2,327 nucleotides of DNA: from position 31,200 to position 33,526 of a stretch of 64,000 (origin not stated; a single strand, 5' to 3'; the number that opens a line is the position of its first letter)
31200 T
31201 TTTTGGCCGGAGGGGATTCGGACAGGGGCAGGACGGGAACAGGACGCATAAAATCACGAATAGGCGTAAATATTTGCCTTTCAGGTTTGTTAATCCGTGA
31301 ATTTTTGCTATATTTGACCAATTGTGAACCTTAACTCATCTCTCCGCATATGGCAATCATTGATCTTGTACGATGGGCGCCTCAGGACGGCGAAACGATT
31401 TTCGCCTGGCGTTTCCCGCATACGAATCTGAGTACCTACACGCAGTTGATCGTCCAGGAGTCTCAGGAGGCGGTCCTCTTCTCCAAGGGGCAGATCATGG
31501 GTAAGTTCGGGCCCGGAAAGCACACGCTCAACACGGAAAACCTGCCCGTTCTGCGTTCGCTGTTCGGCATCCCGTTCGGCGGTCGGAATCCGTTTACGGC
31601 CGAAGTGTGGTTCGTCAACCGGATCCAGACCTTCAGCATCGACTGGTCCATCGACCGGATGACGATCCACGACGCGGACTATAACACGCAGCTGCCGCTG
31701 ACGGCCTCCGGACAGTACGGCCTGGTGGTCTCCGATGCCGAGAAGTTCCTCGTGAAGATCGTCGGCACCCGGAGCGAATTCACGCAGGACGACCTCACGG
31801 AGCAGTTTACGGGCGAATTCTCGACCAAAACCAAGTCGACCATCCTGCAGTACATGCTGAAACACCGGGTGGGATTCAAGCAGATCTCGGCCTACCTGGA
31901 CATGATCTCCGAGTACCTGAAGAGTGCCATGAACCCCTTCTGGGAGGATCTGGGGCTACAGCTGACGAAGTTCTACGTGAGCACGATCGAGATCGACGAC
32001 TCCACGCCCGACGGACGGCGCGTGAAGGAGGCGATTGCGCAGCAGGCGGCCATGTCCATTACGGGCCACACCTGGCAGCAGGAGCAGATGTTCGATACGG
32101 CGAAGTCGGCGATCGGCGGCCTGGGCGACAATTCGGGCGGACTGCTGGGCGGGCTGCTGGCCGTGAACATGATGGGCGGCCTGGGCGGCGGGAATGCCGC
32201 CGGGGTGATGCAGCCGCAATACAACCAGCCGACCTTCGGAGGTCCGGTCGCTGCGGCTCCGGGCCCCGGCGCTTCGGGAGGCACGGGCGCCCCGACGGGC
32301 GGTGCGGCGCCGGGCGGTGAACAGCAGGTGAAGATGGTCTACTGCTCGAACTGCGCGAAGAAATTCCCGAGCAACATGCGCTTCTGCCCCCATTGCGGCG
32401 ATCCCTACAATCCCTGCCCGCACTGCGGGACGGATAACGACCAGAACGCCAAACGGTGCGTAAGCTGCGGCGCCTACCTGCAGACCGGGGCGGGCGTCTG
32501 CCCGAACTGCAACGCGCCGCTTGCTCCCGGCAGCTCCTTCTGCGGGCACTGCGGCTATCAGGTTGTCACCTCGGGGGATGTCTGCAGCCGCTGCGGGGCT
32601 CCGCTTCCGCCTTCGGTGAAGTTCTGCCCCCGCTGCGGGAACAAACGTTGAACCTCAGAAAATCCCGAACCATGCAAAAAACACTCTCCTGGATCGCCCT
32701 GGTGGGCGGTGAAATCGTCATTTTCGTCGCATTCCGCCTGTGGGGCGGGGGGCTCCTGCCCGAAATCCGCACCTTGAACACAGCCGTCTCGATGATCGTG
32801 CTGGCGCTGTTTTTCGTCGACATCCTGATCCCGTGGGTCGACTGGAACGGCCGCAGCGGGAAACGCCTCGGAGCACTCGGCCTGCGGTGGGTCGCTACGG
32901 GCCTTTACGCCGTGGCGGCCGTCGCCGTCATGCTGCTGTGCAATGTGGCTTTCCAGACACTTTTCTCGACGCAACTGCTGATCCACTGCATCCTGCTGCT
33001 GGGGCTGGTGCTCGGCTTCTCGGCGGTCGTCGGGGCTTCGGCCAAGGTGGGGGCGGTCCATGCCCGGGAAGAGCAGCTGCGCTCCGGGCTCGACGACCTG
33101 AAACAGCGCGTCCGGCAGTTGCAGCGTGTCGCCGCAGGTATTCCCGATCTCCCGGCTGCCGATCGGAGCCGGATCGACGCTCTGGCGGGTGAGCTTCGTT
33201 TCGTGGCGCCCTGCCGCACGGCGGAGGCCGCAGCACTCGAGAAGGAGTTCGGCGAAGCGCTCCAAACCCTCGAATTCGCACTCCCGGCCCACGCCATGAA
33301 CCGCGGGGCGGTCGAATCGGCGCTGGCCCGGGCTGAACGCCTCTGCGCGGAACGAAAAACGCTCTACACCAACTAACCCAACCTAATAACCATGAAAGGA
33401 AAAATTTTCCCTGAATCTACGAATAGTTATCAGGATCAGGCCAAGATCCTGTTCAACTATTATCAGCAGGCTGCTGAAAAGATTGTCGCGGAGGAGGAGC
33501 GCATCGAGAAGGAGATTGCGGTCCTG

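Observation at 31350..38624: Conserved-looking six-gene operon of unknown function: SPFH protein with five zinc ribbons, membrane protein, giant acidic protein, tandem paralogues, bactofilin-like protein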

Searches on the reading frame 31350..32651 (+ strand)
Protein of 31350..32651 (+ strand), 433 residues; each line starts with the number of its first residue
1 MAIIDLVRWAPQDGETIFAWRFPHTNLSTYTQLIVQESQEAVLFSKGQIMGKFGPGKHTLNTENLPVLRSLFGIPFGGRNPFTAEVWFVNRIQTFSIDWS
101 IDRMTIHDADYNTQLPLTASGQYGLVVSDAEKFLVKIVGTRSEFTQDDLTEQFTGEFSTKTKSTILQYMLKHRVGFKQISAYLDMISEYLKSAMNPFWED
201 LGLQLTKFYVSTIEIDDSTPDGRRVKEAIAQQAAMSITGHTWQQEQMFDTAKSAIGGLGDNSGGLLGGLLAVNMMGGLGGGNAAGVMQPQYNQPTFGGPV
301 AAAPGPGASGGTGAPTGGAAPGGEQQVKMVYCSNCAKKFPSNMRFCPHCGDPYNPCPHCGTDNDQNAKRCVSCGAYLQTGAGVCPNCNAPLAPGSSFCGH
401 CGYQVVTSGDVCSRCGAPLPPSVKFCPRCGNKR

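Call 3: search_protein_families(library=pfam, proteins=[window:31350-32651:+], max_evalue=1)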
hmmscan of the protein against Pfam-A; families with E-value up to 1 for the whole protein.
window:31350-32651:+ (433 aa): 11 families
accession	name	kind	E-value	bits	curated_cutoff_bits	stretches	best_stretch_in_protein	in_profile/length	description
PF13421.11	Band_7_1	-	1.1e-37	130.2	24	1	20-235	2-209/211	SPFH domain-Band 7 family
PF13240.11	Zn_Ribbon_1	-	9.4e-24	82.9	25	4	412-432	2-22/23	zinc-ribbon domain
PF12773.13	DZR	-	1.4e-20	73.6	27.3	2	384-430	1-45/45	Double zinc ribbon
PF13248.11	Zn_ribbon_3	-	1.4e-15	56.5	27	5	329-350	2-23/26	zinc-ribbon domain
PF17032.10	Zn_ribbon_15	-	2.5e-10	41.4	28.9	3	329-350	52-73/73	zinc-ribbon family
PF18912.6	DZR_2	-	2.4e-08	34.1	27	4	368-415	8-55/56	Double zinc ribbon domain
PF24460.1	DUF7575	-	1.3e-06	28.1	28.5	3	409-431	3-25/28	Domain of unknown function (DUF7575)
PF01145.31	Band_7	-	3.5e-06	27.6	23.6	1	34-237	2-163/176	SPFH domain / Band 7 family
PF24463.1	DUF7577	-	0.00013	22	28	2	356-376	5-25/27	Domain of unknown function (DUF7577)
PF00641.23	Zn_ribbon_RanBP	-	0.00037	20.1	27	1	356-375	7-26/30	Zn-finger in Ran binding protein and others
PF10571.15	UPF0547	-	0.00048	20.6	29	3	332-350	3-21/26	Uncharacterised protein family UPF0547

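Call 4: search_protein_families(library=ncbifam, proteins=[window:31350-32651:+], max_evalue=1)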
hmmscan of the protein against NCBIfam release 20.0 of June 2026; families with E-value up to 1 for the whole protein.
window:31350-32651:+ (433 aa): 5 families
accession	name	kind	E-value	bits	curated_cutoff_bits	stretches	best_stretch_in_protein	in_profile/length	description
NF011149.0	PRK14559.1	equivalog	3.6e-05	22.7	374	2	329-378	1-52/642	serine/threonine phosphatase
NF049953.1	ribbon_DG_selen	exception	0.061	13.2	130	1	355-381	7-33/172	zinc ribbon-containing (seleno)protein DG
NF009932.0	PRK13395.1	subfamily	0.086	12.4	160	1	91-133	60-102/171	ureidoglycolate lyase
NF003161.0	PRK04136.1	equivalog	0.3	10.6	54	1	410-432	15-37/49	50S ribosomal protein L40e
NF033497.1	rubre_like_arch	subfamily_domain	0.72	9.6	32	1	370-391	3-26/34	rubrerythrin-like domain-containing protein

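Call 5: search_protein_families(library=padloc, proteins=[window:31350-32651:+], max_evalue=1)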
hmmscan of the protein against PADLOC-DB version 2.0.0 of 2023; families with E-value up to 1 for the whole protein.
window:31350-32651:+ (433 aa): 0 families

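Call 7: search_protein_families(library=phrogs, proteins=[window:31350-32651:+], max_evalue=0.1)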
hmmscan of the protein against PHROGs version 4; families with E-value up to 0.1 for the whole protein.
window:31350-32651:+ (433 aa): 5 families
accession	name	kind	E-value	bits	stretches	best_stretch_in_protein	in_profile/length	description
phrog_2546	-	unknown function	1.4e-06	29.7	0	330-352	1-23/180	-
phrog_16989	-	moron, auxiliary metabolic gene and host takeover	0.00025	22.1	2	329-367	6-44/122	membrane protein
phrog_19315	-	unknown function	0.022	14.8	0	332-351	287-309/348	-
phrog_10714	-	unknown function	0.029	15.6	0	327-352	71-98/109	-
phrog_12855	-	moron, auxiliary metabolic gene and host takeover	0.073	13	0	328-365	4-41/333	membrane protein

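Call 41: search_solved_structures(query=window:31350-32651:+, max_evalue=1)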
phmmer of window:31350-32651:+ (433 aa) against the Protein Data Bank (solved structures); distinct sequences matched with E-value up to 1: 8.
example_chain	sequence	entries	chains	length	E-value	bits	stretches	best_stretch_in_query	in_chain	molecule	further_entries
2jne_A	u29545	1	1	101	0.015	17.7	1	355-403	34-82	Hypothetical protein yfgJ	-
11xu_G1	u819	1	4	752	0.078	15.4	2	323-430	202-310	Double zinc ribbon and ankyrin repeat-containing protein 1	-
2m0d_A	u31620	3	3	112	0.43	12.9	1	346-412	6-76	Zinc finger and BTB domain-containing protein 17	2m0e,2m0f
8s05_C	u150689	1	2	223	0.6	12.4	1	355-422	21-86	Conserved protein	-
5a8i_A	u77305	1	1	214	0.65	12.3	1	356-422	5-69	ARNA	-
4v4n_Ag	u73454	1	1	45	0.72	12.2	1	410-433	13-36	50S ribosomal protein L40E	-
1i3j_A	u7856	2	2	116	0.81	12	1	360-424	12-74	INTRON-ASSOCIATED ENDONUCLEASE 1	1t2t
4v6u_Bg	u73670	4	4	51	0.87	11.9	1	410-433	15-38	50S ribosomal protein L40e | Large ribosomal subunit protein eL40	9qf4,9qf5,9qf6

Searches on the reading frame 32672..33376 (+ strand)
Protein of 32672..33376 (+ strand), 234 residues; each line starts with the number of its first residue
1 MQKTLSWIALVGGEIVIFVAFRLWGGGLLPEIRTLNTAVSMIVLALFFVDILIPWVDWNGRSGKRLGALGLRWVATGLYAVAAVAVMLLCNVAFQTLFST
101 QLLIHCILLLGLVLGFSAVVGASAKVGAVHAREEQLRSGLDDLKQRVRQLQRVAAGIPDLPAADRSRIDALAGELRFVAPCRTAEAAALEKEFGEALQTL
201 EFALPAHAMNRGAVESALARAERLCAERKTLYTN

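Call 3: search_protein_families(library=pfam, proteins=[window:32672-33376:+], max_evalue=1)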
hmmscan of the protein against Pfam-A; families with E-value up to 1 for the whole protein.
window:32672-33376:+ (234 aa): 2 families
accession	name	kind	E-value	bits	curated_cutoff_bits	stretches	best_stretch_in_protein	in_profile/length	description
PF13747.11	DUF4164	-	0.45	11.4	27.2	0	185-231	5-51/89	Domain of unknown function (DUF4164)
PF08988.15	T3SS_needle_E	-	0.69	10.6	22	1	128-153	15-40/67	Type III secretion system, cytoplasmic E component of needle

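Call 4: search_protein_families(library=ncbifam, proteins=[window:32672-33376:+], max_evalue=1)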
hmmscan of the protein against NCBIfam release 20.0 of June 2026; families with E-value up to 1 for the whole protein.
window:32672-33376:+ (234 aa): 1 family
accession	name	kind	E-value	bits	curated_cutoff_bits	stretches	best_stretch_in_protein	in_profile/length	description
TIGR03007.1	pepcterm_ChnLen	equivalog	0.2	9.8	278.85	1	119-161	319-361/498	XrtA system polysaccharide chain length determinant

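Call 5: search_protein_families(library=padloc, proteins=[window:32672-33376:+], max_evalue=1)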
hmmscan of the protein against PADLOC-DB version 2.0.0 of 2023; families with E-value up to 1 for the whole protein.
window:32672-33376:+ (234 aa): 0 families

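Call 7: search_protein_families(library=phrogs, proteins=[window:32672-33376:+], max_evalue=0.1)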
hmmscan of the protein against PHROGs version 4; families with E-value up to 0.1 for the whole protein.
window:32672-33376:+ (234 aa): 0 families
